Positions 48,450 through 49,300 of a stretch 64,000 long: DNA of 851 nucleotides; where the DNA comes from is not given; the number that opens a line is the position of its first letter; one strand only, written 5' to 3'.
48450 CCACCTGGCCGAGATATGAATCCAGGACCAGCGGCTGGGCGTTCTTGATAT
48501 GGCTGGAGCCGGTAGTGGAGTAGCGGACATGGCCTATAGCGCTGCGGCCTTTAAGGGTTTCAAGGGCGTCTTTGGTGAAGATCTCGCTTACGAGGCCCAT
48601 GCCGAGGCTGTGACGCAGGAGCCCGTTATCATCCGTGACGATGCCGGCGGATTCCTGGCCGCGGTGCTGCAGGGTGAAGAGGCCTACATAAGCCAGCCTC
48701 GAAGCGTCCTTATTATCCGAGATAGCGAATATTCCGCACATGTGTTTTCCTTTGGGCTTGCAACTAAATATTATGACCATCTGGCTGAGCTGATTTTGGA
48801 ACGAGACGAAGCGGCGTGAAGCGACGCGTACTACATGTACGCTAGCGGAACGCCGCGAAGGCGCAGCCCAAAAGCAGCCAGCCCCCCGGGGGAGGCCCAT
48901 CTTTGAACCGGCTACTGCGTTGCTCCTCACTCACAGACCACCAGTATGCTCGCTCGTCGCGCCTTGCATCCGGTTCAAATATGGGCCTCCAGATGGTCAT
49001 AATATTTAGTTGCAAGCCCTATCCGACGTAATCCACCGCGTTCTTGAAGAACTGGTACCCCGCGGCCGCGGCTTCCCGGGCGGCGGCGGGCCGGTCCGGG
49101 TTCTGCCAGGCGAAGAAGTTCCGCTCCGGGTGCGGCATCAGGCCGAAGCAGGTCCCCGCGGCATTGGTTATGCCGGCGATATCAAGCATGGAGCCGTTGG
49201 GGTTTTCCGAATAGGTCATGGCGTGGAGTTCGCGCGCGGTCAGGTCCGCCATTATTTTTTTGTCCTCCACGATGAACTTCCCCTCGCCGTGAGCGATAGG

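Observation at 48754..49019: Perfect 31-bp AT-rich inverted repeat bracketing a 204-bp GC-rich core between purQ and purF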

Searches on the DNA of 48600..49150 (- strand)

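Call 7: search_rna_families(source=window, start=48600, end=49150, threshold=evalue, max_evalue=10, show_alignments=3)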
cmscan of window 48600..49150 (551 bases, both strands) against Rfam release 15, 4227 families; matches with E-value up to 10: 3.
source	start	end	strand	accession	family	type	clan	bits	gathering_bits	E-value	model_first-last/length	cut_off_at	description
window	48894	48989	+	RF03905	MIR6149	Gene; miRNA;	-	26.7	100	0.0055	1-99/99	no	MIR6149 microRNA precursor family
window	49018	49093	-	RF03006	M23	Gene; sRNA;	-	22.2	41.2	0.073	1-53/53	no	M23 RNA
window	48976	49026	-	RF00486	mir-129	Gene; miRNA;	-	14.1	48.6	8.1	1-75/75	no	mir-129 microRNA precursor family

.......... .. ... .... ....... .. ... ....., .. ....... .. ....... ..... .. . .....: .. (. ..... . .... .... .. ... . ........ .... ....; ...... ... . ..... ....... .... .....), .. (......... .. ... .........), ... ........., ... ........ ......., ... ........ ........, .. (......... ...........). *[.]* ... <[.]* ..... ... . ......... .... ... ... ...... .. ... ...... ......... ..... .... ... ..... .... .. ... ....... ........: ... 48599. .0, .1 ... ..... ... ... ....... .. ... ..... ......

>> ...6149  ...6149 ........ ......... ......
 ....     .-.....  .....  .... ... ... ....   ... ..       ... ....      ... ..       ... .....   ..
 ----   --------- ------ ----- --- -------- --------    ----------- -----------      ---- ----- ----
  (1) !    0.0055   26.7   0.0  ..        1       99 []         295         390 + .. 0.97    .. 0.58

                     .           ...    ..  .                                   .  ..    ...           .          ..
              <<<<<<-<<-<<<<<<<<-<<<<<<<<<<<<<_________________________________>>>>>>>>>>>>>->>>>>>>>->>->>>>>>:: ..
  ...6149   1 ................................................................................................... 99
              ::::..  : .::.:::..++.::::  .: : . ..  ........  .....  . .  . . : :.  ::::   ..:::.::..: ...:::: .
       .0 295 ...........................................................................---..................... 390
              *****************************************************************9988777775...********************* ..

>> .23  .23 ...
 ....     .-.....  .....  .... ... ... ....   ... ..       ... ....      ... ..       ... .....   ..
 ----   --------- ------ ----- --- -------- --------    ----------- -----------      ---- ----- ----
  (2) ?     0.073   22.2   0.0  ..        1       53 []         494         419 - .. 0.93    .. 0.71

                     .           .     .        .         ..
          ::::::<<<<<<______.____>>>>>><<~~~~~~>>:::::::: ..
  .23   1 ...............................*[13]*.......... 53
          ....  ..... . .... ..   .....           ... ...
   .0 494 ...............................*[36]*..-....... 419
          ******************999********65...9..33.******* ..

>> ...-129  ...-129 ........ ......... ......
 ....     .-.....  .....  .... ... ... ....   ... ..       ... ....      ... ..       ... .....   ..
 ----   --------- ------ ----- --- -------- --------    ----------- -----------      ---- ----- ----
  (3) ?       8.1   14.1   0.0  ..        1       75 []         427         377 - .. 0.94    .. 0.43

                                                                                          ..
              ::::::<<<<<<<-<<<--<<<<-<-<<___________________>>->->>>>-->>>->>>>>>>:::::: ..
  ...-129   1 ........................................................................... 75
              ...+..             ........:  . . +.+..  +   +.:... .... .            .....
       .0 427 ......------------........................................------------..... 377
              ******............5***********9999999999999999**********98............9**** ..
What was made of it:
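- On Any Rfam RNA family: Only sub-threshold miRNA and sRNA chance hits in the region (call 7).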

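Call 65: search_dna_similar(query=window:48754-49019:-, collection=plasmids, mode=distant, max_evalue=0.001, max_rows=15)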
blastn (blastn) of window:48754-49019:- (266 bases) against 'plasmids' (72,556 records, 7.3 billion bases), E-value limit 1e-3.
No match.

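Call 66: search_dna_similar(query=window:48754-49019:-, collection=phages, mode=distant, max_evalue=0.001, max_rows=10)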
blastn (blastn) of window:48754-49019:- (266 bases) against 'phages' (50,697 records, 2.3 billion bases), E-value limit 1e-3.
No match.
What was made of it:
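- Tried and rejected: No match to the element (calls 65, 66).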
